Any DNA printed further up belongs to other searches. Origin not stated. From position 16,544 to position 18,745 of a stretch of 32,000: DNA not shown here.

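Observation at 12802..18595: Acu-like acetylation/deacetylation module wired to acetyl-CoA enzymes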

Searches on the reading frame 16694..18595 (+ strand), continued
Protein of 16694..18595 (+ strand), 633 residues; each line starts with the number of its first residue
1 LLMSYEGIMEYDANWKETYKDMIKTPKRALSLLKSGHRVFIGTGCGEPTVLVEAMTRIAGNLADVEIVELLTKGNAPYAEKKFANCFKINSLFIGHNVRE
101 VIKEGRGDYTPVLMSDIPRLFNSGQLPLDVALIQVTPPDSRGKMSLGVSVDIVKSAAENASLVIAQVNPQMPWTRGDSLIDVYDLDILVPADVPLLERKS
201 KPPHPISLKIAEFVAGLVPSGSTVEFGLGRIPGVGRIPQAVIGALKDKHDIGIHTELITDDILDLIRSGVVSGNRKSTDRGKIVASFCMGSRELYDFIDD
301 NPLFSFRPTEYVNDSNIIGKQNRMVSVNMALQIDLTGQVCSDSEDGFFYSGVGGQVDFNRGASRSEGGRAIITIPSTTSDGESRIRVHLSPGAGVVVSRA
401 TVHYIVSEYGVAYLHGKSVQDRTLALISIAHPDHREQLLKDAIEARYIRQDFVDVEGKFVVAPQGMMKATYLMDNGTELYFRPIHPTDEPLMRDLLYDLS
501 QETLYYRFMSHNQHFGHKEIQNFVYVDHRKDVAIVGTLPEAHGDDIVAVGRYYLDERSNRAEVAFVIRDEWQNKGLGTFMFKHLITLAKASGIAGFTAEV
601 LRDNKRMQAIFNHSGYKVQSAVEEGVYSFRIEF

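Call 30: search_protein_families(library=pfam, proteins=[L055:4738-6129:+, L055:3566-4630:+, L055:6089-6562:+, L055:10914-11570:+, L055:2802-3593:+, L055:1117-1896:+, L055:11643-12398:-, L068:4132-4875:-, L068:3521-4129:-, L068:1012-2424:+])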
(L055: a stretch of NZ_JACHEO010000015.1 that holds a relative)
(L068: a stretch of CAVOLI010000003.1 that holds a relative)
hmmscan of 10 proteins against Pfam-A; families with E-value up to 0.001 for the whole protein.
L055:4738-6129:+ (463 aa): 4 families
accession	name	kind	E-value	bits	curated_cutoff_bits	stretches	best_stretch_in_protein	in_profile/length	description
PF02878.22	PGM_PMM_I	-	6.2e-47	159.2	22.5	1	2-135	1-134/138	Phosphoglucomutase/phosphomannomutase, alpha/beta/alpha domain I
PF02880.22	PGM_PMM_III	-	8.3e-40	135.9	20.7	1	260-370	1-113/115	Phosphoglucomutase/phosphomannomutase, alpha/beta/alpha domain III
PF00408.26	PGM_PMM_IV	-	5.3e-17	62.1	23.1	1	376-442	1-67/68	Phosphoglucomutase/phosphomannomutase, C-terminal domain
PF02879.22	PGM_PMM_II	-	1.2e-16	61.6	29.3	1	160-256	3-103/103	Phosphoglucomutase/phosphomannomutase, alpha/beta/alpha domain II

L055:3566-4630:+ (354 aa): 1 family
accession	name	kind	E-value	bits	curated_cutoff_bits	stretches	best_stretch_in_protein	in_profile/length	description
PF07949.17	YbbR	-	1.4e-14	54.6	22.3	2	151-221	2-73/81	YbbR-like protein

L055:6089-6562:+ (157 aa): 0 families

L055:10914-11570:+ (218 aa): 1 family
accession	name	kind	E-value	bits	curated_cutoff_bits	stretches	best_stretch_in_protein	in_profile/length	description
PF03692.20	CxxCxxCC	-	3.3e-09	37.8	23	1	9-102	2-72/85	Putative zinc- or iron-chelating domain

L055:2802-3593:+ (263 aa): 2 families
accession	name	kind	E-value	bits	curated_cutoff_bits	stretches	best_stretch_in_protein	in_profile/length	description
PF02457.21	DAC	-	4.5e-44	149.3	27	1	111-228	2-118/119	DisA bacterial checkpoint controller nucleotide-binding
PF19293.4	CdaA_N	-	1.5e-06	28.7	23.8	1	9-83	6-81/81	CdaA N-terminal transmembrane domain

L055:1117-1896:+ (259 aa): 0 families

L055:11643-12398:- (251 aa): 7 families
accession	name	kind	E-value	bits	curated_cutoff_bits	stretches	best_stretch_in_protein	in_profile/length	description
PF12837.12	Fer4_6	-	1.1e-07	31.8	25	1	7-28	1-22/24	4Fe-4S binding domain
PF13237.11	Fer4_10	-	1.4e-07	31.8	25.5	1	8-56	2-53/53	4Fe-4S dicluster domain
PF00037.32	Fer4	-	2.9e-07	30.5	21.1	0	8-25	1-18/24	4Fe-4S binding domain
PF14697.11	Fer4_21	-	6.9e-06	26.5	35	1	9-60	2-57/59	4Fe-4S dicluster domain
PF25160.1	LdpA_Fe-S-bd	-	5.3e-05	23.4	27.6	0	9-30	22-43/49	LdpA Fe-S cluster-binding domain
PF13187.11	Fer4_9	-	8.7e-05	22.9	27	1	15-59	2-51/52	4Fe-4S dicluster domain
PF12838.12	Fer4_7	-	9.1e-05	23.3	27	1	15-59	2-52/52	4Fe-4S dicluster domain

L068:4132-4875:- (247 aa): 0 families

L068:3521-4129:- (202 aa): 0 families

L068:1012-2424:+ (470 aa): 1 family
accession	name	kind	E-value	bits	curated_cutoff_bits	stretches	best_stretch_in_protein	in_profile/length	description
PF04932.20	Wzy_C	-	1.1e-20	74.4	31.7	1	98-240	2-148/149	O-Antigen ligase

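Call 34: search_protein_representatives(protein=window:16718-18595:+)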
Query: 625 residues. Proteins with E-value up to 0.001 (for the whole library): 19499; up to 1e-10: 8015; up to 1e-30: 1901. The best 150 are listed.
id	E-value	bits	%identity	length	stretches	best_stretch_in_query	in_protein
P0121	7.6e-257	870.4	61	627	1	2-625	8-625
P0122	7.0e-192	655.8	50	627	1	6-625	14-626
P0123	2.1e-173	594.7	47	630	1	19-622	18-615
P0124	4.7e-162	557.3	44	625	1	14-625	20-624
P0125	1.5e-160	552.3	43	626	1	6-620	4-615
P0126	1.9e-159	548.7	44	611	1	3-625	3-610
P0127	8.7e-159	546.5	42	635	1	3-625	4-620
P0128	7.6e-157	540.1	45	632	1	6-623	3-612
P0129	4.4e-156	537.6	42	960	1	6-621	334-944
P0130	5.3e-156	537.3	42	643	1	6-625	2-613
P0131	4.4e-153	527.6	44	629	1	5-625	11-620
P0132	1.6e-152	525.8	42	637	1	20-624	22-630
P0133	1.7e-150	519.1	42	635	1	3-624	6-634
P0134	2.0e-147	509.0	41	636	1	22-625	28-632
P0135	2.0e-147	509.0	40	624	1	5-619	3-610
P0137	4.6e-147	507.8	41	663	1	6-616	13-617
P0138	7.6e-146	503.8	40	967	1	6-621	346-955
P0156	4.0e-129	448.5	41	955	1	23-616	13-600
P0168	7.0e-120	418.0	55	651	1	1-362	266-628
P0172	1.3e-117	410.5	37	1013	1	6-609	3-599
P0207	3.3e-98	346.4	40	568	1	6-437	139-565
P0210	9.7e-97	341.6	35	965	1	60-612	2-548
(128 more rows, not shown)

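Call 35: search_protein_families(library=pfam, proteins=[P0129, P0138, P0156, P0172, P0210, P0121, P0123, P0137, P0168, P0207], max_evalue=0.0001)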
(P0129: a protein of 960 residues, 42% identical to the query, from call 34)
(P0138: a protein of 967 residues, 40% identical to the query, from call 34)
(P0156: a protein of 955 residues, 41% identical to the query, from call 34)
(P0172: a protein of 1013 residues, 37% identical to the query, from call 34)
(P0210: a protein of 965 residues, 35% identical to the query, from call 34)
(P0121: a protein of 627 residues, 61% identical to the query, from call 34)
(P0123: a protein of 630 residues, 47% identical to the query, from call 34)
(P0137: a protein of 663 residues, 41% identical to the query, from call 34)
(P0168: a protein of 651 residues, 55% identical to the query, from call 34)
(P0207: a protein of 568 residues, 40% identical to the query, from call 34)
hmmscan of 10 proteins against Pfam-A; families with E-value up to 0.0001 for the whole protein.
P0129 (960 aa): 8 families
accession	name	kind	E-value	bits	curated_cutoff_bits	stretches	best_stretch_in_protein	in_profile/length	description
PF13336.12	AcetylCoA_hyd_C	-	4.6e-60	202.4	23.7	1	604-757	1-154/154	Acetyl-CoA hydrolase/transferase C-terminal domain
PF02550.21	AcetylCoA_hydro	-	8.6e-30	104.7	24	1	341-508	13-186/198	Acetyl-CoA hydrolase/transferase N-terminal domain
PF13183.11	Fer4_8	-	1.8e-09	38.4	27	1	227-305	4-68/68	4Fe-4S dicluster domain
PF13534.11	Fer4_17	-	1.1e-08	36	22.2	0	260-305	18-60/61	4Fe-4S dicluster domain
PF13237.11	Fer4_10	-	1e-07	32.2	25.5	0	290-313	8-22/53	4Fe-4S dicluster domain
PF00583.31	Acetyltransf_1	-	1.6e-07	32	20.7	1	857-927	41-112/116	Acetyltransferase (GNAT) family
PF13187.11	Fer4_9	-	6e-07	29.8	27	1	228-304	2-50/52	4Fe-4S dicluster domain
PF12838.12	Fer4_7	-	7.9e-06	26.7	27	1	228-304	2-51/52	4Fe-4S dicluster domain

P0138 (967 aa): 7 families
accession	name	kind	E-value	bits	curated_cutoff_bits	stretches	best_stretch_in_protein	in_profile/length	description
PF13336.12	AcetylCoA_hyd_C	-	1.6e-57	194.2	23.7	1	616-769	1-154/154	Acetyl-CoA hydrolase/transferase C-terminal domain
PF02550.21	AcetylCoA_hydro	-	3.2e-26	93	24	1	362-521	22-187/198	Acetyl-CoA hydrolase/transferase N-terminal domain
PF00583.31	Acetyltransf_1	-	5.6e-10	40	20.7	1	869-938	41-112/116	Acetyltransferase (GNAT) family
PF13302.13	Acetyltransf_3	-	1.2e-09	39.5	25.4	1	805-943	2-138/138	Acetyltransferase (GNAT) domain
PF12838.12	Fer4_7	-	2.7e-06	28.2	27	0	221-242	29-50/52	4Fe-4S dicluster domain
PF13508.13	Acetyltransf_7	-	3.2e-06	27.9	27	1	870-932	12-73/84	Acetyltransferase (GNAT) domain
PF13187.11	Fer4_9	-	2.4e-05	24.7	27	0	222-242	34-49/52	4Fe-4S dicluster domain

P0156 (955 aa): 5 families
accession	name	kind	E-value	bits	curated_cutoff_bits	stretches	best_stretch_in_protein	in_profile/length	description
PF00850.24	Hist_deacetyl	-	2.7e-85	286.7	27.9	1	672-954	1-298/298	Histone deacetylase domain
PF13336.12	AcetylCoA_hyd_C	-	7.7e-56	188.7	23.7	1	266-419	1-154/154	Acetyl-CoA hydrolase/transferase C-terminal domain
PF02550.21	AcetylCoA_hydro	-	2.2e-20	74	24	1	13-161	23-177/198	Acetyl-CoA hydrolase/transferase N-terminal domain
PF13302.13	Acetyltransf_3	-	1.7e-07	32.5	25.4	1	455-592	2-137/138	Acetyltransferase (GNAT) domain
PF00583.31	Acetyltransf_1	-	2.2e-06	28.4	20.7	1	524-591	46-115/116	Acetyltransferase (GNAT) family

P0172 (1013 aa): 5 families
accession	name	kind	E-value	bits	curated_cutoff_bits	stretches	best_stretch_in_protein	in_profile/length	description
PF00850.24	Hist_deacetyl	-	1.1e-79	268.3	27.9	1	643-934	1-297/298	Histone deacetylase domain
PF13336.12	AcetylCoA_hyd_C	-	1.9e-44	151.8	23.7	1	273-425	1-154/154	Acetyl-CoA hydrolase/transferase C-terminal domain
PF02550.21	AcetylCoA_hydro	-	5.3e-27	95.6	24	1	6-184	3-193/198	Acetyl-CoA hydrolase/transferase N-terminal domain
PF13302.13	Acetyltransf_3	-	1.1e-08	36.4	25.4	1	461-595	2-134/138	Acetyltransferase (GNAT) domain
PF00583.31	Acetyltransf_1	-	2.8e-07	31.3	20.7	1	523-593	39-111/116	Acetyltransferase (GNAT) family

P0210 (965 aa): 4 families
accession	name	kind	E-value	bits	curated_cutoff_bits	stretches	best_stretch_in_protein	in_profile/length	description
PF13336.12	AcetylCoA_hyd_C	-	4.6e-39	134.3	23.7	1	218-368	1-152/154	Acetyl-CoA hydrolase/transferase C-terminal domain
PF02550.21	AcetylCoA_hydro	-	2.9e-17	63.8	24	1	19-124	82-188/198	Acetyl-CoA hydrolase/transferase N-terminal domain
PF00583.31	Acetyltransf_1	-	2.3e-08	34.8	20.7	1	492-541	64-113/116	Acetyltransferase (GNAT) family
PF13302.13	Acetyltransf_3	-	8.2e-06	27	25.4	1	407-541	3-134/138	Acetyltransferase (GNAT) domain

P0121 (627 aa): 5 families
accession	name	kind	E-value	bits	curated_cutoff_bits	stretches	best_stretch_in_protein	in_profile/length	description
PF13336.12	AcetylCoA_hyd_C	-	1.2e-67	227.1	23.7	1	282-435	1-154/154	Acetyl-CoA hydrolase/transferase C-terminal domain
PF02550.21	AcetylCoA_hydro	-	4.5e-29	102.3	24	1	14-187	2-187/198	Acetyl-CoA hydrolase/transferase N-terminal domain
PF00583.31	Acetyltransf_1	-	1.7e-08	35.2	20.7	1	520-599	27-107/116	Acetyltransferase (GNAT) family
PF13302.13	Acetyltransf_3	-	2.1e-05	25.7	25.4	1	473-605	4-134/138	Acetyltransferase (GNAT) domain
PF13420.13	Acetyltransf_4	-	4.6e-05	23.9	24.3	1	534-599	56-125/155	Acetyltransferase (GNAT) domain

P0123 (630 aa): 5 families
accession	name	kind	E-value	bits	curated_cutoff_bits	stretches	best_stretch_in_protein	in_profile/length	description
PF13336.12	AcetylCoA_hyd_C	-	4.7e-67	225.1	23.7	1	275-428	1-154/154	Acetyl-CoA hydrolase/transferase C-terminal domain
PF02550.21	AcetylCoA_hydro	-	9.2e-30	104.6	24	1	22-181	23-188/198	Acetyl-CoA hydrolase/transferase N-terminal domain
PF00583.31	Acetyltransf_1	-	3.1e-10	40.8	20.7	1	503-598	33-113/116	Acetyltransferase (GNAT) family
PF13302.13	Acetyltransf_3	-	1.3e-07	32.8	25.4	1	464-598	2-134/138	Acetyltransferase (GNAT) domain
PF13508.13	Acetyltransf_7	-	9.7e-06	26.3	27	1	531-581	14-65/84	Acetyltransferase (GNAT) domain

P0137 (663 aa): 6 families
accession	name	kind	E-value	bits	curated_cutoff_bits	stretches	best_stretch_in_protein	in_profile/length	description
PF13336.12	AcetylCoA_hyd_C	-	3.6e-46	157.3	23.7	1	283-433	1-152/154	Acetyl-CoA hydrolase/transferase C-terminal domain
PF02550.21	AcetylCoA_hydro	-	1.6e-23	84.2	24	1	30-194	23-193/198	Acetyl-CoA hydrolase/transferase N-terminal domain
PF00583.31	Acetyltransf_1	-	1.3e-12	48.4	20.7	1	511-609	20-116/116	Acetyltransferase (GNAT) family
PF13302.13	Acetyltransf_3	-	8.7e-08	33.4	25.4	1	470-609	1-137/138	Acetyltransferase (GNAT) domain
PF13508.13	Acetyltransf_7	-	5.9e-05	23.8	27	0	543-609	18-82/84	Acetyltransferase (GNAT) domain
PF13420.13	Acetyltransf_4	-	7.8e-05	23.2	24.3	0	548-611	70-136/155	Acetyltransferase (GNAT) domain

P0168 (651 aa): 3 families
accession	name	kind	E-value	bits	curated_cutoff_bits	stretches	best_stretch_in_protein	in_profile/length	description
PF13549.11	ATP-grasp_5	-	3.7e-64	216.6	27.6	1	28-205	4-181/221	ATP-grasp domain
PF13336.12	AcetylCoA_hyd_C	-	3.5e-29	102.2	23.7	1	547-638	1-91/154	Acetyl-CoA hydrolase/transferase C-terminal domain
PF02550.21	AcetylCoA_hydro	-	2.7e-11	44.3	24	1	279-438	14-179/198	Acetyl-CoA hydrolase/transferase N-terminal domain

P0207 (568 aa): 3 families
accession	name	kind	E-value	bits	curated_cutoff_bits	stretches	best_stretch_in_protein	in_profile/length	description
PF13336.12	AcetylCoA_hyd_C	-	1.1e-67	227.2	23.7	1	409-562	1-154/154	Acetyl-CoA hydrolase/transferase C-terminal domain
PF00072.30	Response_reg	-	1.6e-28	99.5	30.2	1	5-115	1-111/111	Response regulator receiver domain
PF02550.21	AcetylCoA_hydro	-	7.2e-25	88.6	24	1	142-318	3-191/198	Acetyl-CoA hydrolase/transferase N-terminal domain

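Call 45: find_homologous_proteins(query=P0156, max_evalue=1e-30)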
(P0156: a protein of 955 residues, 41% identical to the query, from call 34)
Query P0156 (955 aa): 7655 proteins with E <= 1e-30 among 8000 candidates; the best 120 are listed.
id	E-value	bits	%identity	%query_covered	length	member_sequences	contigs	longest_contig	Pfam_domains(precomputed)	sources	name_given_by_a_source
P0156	0.0e+0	2199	100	100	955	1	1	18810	PF13336.13,PF13302.14,PF02550.22,PF00850.25,PF00583.32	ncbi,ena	-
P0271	0.0e+0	1317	61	99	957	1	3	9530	PF13336.13,PF00455.29,PF13302.14,PF02550.22,PF00850.25,PF00583.32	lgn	-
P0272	0.0e+0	1130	53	99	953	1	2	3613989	PF13336.13,PF13302.14,PF02550.22,PF00850.25,PF00583.32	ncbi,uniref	ncbi:GNAT family N-acetyltransferase [Rubritalea spongiae]|uniref:GNAT family N-acetyltransferase n=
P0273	0.0e+0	1117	53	99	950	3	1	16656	PF13336.13,PF02550.22,PF00850.25,PF00583.32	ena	-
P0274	0.0e+0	1109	53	99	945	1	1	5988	PF13336.13,PF02550.22,PF00850.25,PF00583.32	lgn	-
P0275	0.0e+0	1109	53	99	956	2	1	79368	PF13336.13,PF13302.14,PF02550.22,PF00850.25,PF00583.32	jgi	jgi:acetoin utilization deacetylase AcuC-like enzyme/acyl-CoA hydrolase/GNAT superfamily N-acetyltra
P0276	0.0e+0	1108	53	100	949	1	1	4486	PF13336.13,PF13302.14,PF02550.22,PF00850.25,PF00583.32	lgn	-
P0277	0.0e+0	1108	52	99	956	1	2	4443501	PF13336.13,PF13302.14,PF02550.22,PF00850.25,PF00583.32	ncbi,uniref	ncbi:GNAT family N-acetyltransferase [Rubritalea tangerina]|uniref:GNAT family N-acetyltransferase n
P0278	0.0e+0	1104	53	99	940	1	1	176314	PF13336.13,PF13302.14,PF02550.22,PF00850.25,PF00583.32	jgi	-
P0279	0.0e+0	1098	53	99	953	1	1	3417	PF13336.13,PF13302.14,PF02550.22,PF00850.25,PF00583.32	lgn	-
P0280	0.0e+0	1097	53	99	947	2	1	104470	PF13336.13,PF13302.14,PF02550.22,PF00850.25,PF00583.32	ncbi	ncbi:MAG: GNAT family N-acetyltransferase [Rubritalea sp.]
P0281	0.0e+0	1092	53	99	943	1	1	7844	PF13336.13,PF13302.14,PF02550.22,PF00850.25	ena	-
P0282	0.0e+0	1090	52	99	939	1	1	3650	PF13336.13,PF13302.14,PF02550.22,PF00850.25,PF00583.32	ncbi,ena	-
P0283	0.0e+0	1086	51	99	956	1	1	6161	PF13336.13,PF13302.14,PF02550.22,PF00850.25,PF00583.32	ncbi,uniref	ncbi:MAG: GNAT family N-acetyltransferase [Rubritalea sp.]|uniref:GNAT family N-acetyltransferase n=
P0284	0.0e+0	1083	52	99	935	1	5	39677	PF13336.13,PF13302.14,PF02550.22,PF00850.25,PF00583.32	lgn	-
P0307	0.0e+0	1042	51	99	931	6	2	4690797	PF13336.13,PF13302.14,PF02550.22,PF00850.25,PF00583.32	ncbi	ncbi:GNAT family N-acetyltransferase [Coraliomargarita sp. W4R53]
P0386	2.9e-234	798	59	64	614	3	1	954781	PF13336.13,PF13302.14,PF02550.22,PF00583.32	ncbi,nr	ncbi:MAG: GNAT family N-acetyltransferase [Akkermansiaceae bacterium]|nr:GNAT family N-acetyltransfe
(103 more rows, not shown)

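Call 46: find_encoding_contigs(protein=P0277, flank=8000, max_places=2)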
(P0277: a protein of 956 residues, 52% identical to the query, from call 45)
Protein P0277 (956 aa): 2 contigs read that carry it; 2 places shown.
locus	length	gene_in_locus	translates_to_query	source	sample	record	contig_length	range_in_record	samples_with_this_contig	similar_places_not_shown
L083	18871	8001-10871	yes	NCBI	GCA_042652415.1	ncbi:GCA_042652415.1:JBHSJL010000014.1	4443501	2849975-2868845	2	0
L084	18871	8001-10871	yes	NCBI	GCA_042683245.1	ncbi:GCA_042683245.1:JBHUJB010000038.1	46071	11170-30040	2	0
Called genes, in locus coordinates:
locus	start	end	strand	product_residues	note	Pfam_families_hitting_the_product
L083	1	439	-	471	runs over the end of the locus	PF07394:DUF1501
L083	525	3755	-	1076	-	PF07635:PSCyt1, PF07583:PSCyt2, PF13385:Laminin_G_3, PF07587:PSD1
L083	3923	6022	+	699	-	PF03190:Thioredox_DsbH, PF13098:Thioredoxin_2 (faint), PF13899:Thioredoxin_7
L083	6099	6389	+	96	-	-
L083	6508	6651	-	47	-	-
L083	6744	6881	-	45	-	-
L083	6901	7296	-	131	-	PF00380:Ribosomal_S9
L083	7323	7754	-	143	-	PF00572:Ribosomal_L13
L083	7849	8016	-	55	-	-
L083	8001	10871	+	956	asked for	PF02550:AcetylCoA_hydro, PF13336:AcetylCoA_hyd_C, PF13302:Acetyltransf_3 (weak), PF00583:Acetyltransf_1, PF00850:Hist_deacetyl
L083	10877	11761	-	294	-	PF12006:DUF3500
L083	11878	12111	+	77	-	-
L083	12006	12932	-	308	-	PF00581:Rhodanese, PF04264:YceI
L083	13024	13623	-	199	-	PF00929:RNase_T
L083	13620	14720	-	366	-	-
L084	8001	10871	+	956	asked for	PF02550:AcetylCoA_hydro, PF13336:AcetylCoA_hyd_C, PF13302:Acetyltransf_3 (weak), PF00583:Acetyltransf_1, PF00850:Hist_deacetyl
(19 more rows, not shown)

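Call 47: find_encoding_contigs(protein=P0307, flank=8000, max_places=2)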
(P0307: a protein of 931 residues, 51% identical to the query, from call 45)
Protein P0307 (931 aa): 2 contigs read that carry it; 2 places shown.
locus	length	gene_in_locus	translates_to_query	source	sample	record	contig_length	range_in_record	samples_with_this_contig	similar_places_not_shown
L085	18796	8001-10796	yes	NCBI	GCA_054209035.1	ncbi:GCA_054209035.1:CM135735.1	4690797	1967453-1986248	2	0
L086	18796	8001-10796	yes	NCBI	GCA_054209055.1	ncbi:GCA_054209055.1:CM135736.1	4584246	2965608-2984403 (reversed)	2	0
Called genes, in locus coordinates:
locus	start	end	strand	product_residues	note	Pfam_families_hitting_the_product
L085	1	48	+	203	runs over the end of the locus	PF04264:YceI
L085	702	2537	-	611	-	PF03629:SASA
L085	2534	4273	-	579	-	-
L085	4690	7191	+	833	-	PF13185:GAF_2 (faint), PF01590:GAF, PF00512:HisKA, PF02518:HATPase_c, PF00072:Response_reg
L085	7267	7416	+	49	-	-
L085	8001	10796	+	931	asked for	PF02550:AcetylCoA_hydro, PF13336:AcetylCoA_hyd_C, PF00583:Acetyltransf_1 (weak), PF13302:Acetyltransf_3 (weak), PF00850:Hist_deacetyl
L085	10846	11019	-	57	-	-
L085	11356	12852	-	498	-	PF01336:tRNA_anti-codon, PF00152:tRNA-synt_2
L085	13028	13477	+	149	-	PF20432:Xre-like-HTH, PF09722:Xre_MbcA_ParS_C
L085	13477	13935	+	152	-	PF08808:RES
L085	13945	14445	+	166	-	PF04306:DUF456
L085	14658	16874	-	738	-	PF00122:E1-E2_ATPase, PF00702:Hydrolase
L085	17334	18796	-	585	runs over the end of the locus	-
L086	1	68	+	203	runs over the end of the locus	PF04264:YceI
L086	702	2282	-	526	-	PF03629:SASA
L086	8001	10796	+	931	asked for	PF02550:AcetylCoA_hydro, PF13336:AcetylCoA_hyd_C, PF00583:Acetyltransf_1 (weak), PF13302:Acetyltransf_3 (weak), PF00850:Hist_deacetyl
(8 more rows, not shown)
